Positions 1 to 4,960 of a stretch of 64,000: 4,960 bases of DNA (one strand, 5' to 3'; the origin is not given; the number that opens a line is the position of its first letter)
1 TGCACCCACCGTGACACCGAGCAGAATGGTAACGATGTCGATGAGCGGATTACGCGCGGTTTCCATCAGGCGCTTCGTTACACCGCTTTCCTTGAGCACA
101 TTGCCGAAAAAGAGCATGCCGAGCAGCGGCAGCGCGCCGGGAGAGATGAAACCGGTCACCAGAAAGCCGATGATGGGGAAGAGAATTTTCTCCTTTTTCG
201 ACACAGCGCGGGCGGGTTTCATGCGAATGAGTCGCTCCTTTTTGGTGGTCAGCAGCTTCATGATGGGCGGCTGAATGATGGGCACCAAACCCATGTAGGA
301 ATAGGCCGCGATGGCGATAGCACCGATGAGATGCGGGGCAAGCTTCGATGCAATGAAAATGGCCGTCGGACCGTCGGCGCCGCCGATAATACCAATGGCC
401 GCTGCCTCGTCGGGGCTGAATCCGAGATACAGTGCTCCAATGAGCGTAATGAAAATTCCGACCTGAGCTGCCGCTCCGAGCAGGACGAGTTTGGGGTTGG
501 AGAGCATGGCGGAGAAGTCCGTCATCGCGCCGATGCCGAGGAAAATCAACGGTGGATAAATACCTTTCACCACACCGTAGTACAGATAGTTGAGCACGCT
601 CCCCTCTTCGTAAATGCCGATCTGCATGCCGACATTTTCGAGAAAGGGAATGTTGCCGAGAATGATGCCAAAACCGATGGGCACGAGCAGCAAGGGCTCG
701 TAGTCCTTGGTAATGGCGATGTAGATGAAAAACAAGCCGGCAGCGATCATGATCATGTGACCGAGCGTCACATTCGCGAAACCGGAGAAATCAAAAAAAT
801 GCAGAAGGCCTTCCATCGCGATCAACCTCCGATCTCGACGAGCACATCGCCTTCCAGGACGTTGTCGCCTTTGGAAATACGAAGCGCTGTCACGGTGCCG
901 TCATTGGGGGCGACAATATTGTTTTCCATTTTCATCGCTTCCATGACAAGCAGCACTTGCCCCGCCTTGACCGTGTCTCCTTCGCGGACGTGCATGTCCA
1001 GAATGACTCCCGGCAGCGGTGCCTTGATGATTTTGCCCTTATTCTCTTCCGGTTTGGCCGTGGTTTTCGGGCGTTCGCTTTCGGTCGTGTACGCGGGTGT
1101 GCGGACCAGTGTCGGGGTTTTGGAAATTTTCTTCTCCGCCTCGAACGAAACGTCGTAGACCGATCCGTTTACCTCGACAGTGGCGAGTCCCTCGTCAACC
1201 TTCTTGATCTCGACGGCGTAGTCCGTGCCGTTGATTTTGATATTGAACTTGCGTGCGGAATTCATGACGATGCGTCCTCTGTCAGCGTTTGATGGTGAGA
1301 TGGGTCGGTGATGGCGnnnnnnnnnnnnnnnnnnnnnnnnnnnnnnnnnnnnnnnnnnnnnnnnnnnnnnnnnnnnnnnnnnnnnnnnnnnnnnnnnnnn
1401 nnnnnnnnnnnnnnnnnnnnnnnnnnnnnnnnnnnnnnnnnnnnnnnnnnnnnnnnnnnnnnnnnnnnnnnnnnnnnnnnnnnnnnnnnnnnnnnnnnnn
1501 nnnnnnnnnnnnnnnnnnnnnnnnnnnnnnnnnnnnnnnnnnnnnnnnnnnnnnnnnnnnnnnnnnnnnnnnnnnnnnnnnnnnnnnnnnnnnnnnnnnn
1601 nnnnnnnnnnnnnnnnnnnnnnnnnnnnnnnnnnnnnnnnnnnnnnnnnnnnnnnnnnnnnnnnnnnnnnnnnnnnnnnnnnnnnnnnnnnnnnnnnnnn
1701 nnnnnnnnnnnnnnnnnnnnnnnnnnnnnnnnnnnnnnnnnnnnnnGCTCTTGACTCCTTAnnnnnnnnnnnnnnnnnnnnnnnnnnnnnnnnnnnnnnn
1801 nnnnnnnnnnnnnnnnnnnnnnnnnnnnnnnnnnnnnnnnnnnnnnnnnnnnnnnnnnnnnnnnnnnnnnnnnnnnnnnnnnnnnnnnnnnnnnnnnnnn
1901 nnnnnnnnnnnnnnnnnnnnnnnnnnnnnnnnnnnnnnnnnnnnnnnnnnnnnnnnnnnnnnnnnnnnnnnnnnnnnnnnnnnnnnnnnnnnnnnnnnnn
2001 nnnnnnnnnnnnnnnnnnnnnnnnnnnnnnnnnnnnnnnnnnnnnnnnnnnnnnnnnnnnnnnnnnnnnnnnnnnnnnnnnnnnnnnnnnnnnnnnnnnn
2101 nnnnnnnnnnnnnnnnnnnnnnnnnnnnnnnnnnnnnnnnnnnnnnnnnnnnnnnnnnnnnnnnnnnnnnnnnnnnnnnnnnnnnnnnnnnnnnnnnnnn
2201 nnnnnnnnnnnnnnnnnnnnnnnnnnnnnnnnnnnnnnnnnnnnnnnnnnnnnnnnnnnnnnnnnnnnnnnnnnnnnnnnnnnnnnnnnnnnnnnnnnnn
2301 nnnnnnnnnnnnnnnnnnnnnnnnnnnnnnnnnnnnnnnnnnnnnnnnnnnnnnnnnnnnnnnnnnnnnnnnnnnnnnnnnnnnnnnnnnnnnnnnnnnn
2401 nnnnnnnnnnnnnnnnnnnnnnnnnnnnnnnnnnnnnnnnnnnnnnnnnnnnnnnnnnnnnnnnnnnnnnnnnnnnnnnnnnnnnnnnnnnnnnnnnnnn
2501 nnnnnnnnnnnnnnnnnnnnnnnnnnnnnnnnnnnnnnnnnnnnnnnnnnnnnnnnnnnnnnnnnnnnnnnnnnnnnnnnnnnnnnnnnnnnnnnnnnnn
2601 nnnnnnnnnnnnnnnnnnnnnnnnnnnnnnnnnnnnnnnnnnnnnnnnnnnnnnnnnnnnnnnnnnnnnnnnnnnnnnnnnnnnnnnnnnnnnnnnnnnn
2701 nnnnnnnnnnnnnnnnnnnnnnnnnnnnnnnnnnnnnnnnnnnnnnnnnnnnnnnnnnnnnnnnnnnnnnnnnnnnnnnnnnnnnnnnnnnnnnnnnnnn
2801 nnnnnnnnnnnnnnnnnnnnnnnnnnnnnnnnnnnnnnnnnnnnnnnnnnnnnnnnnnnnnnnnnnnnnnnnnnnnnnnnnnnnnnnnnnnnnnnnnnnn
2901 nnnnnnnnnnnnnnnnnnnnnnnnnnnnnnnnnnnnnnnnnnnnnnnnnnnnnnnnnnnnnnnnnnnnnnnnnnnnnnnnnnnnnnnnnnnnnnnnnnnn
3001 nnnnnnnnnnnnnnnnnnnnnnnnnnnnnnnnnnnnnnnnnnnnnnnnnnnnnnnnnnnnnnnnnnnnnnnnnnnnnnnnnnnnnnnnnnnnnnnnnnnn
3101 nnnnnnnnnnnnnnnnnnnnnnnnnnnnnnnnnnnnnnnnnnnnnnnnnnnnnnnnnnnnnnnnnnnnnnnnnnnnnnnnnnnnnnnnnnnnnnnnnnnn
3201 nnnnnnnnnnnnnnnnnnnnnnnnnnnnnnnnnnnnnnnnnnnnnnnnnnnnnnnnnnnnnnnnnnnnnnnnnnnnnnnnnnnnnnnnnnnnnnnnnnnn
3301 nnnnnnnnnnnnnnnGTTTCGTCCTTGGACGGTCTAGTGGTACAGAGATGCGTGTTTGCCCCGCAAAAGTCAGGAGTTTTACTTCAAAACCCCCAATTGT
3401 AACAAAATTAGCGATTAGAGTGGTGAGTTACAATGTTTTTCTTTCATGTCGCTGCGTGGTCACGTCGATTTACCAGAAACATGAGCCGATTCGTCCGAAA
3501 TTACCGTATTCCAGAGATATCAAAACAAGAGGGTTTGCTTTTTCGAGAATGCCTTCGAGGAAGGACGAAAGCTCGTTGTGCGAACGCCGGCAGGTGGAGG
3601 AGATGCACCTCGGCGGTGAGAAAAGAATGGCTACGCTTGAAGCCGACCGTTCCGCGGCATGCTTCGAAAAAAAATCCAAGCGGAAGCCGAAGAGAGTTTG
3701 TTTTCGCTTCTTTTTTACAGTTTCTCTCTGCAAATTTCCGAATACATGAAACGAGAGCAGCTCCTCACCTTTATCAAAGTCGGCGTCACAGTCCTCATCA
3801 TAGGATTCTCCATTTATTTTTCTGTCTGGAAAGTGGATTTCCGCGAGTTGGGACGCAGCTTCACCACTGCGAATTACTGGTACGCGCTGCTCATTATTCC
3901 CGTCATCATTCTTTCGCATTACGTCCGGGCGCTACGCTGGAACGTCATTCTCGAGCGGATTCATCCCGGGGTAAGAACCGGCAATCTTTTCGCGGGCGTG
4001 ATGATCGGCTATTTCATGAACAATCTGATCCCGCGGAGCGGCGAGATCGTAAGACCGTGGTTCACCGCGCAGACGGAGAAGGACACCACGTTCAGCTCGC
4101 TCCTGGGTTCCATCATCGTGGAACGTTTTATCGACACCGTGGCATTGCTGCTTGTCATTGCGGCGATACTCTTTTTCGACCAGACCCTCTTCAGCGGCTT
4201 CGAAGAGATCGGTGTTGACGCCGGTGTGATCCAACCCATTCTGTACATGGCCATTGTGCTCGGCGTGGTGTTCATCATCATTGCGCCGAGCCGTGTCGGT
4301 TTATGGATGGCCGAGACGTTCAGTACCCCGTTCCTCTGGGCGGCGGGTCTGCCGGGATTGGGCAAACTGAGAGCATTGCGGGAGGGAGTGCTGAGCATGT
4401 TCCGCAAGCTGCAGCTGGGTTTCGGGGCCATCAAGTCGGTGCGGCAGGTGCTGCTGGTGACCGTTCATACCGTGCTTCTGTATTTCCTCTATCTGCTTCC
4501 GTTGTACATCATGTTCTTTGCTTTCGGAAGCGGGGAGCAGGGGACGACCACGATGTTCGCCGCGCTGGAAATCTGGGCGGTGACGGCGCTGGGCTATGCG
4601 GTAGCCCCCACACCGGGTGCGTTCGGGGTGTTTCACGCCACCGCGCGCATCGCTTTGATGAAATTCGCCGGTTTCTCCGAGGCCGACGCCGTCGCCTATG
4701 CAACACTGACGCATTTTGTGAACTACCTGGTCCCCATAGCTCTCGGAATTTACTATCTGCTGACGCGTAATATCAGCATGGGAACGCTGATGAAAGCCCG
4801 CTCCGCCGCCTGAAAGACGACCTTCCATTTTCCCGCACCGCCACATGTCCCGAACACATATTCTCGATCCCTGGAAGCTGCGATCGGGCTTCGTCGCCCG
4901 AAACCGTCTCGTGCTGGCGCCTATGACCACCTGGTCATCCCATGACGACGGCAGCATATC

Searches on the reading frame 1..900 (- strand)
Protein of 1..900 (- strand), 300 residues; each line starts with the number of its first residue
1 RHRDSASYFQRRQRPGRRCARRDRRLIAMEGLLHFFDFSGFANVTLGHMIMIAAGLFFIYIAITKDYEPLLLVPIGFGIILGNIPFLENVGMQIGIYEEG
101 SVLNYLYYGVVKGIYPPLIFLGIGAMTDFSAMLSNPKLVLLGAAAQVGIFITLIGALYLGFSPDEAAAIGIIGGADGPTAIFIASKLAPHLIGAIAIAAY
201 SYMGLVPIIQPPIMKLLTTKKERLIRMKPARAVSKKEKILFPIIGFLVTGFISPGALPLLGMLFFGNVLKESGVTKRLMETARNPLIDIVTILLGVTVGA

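Call 17: search_protein_families(library=pfam, proteins=[window:1-900:-], max_evalue=0.001)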
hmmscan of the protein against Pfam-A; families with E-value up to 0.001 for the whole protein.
window:1-900:- (300 aa): 1 family
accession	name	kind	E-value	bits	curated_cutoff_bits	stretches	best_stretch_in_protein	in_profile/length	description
PF03977.18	OAD_beta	-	3.6e-106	355.6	31.6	1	48-300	2-246/349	Na+-transporting oxaloacetate decarboxylase beta subunit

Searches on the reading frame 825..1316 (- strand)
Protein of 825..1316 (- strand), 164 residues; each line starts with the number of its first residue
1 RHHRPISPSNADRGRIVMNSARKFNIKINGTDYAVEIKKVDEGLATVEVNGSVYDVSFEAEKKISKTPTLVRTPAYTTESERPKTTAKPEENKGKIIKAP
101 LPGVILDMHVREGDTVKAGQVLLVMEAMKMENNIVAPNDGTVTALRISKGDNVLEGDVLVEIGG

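Call 17: search_protein_families(library=pfam, proteins=[window:825-1316:-], max_evalue=0.001)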
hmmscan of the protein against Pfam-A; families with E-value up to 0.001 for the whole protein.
window:825-1316:- (164 aa): 6 families
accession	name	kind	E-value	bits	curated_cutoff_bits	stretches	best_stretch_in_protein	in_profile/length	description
PF00364.28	Biotin_lipoyl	-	4.7e-19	68.4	22.1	1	97-162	3-73/73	Biotin-requiring enzyme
PF13533.13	Biotin_lipoyl_2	-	2.5e-13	49.9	29.8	1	97-125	3-31/32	Biotin-lipoyl like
PF13437.12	HlyD_3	-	1e-09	39.5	22.2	1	97-126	2-31/106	HlyD family secretion protein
PF16576.10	HlyD_D23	-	2.2e-07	30.8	30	0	95-126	109-140/214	Barrel-sandwich domain of CusB or HlyD membrane-fusion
PF05896.17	NQRA_N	-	3.8e-07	30.7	25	1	84-146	18-79/94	NqrA N-terminal barrel-sandwich hybrid domain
PF00358.26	PTS_EIIA_1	-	7.8e-07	29.3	27.2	0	103-133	81-111/127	phosphoenolpyruvate-dependent sugar phosphotransferase system, EIIA 1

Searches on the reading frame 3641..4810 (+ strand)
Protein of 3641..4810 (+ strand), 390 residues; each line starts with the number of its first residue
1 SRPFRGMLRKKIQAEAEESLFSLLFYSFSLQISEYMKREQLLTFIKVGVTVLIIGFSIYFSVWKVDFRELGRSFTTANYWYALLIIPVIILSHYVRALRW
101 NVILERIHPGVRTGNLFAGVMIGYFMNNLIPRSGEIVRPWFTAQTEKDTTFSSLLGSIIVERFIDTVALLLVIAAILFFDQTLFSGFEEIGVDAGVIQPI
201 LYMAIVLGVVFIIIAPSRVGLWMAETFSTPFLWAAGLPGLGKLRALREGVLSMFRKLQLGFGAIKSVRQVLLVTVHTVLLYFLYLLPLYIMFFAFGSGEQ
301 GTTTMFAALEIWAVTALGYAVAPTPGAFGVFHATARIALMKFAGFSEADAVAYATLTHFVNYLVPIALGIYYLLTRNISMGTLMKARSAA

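Call 17: search_protein_families(library=pfam, proteins=[window:3641-4810:+], max_evalue=0.001)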
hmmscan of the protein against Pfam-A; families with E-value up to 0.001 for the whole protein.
window:3641-4810:+ (390 aa): 1 family
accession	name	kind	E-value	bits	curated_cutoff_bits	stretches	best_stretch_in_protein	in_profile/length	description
PF03706.18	LPG_synthase_TM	-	1.8e-39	136.5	33.4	1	51-369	5-302/302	Lysylphosphatidylglycerol synthase TM region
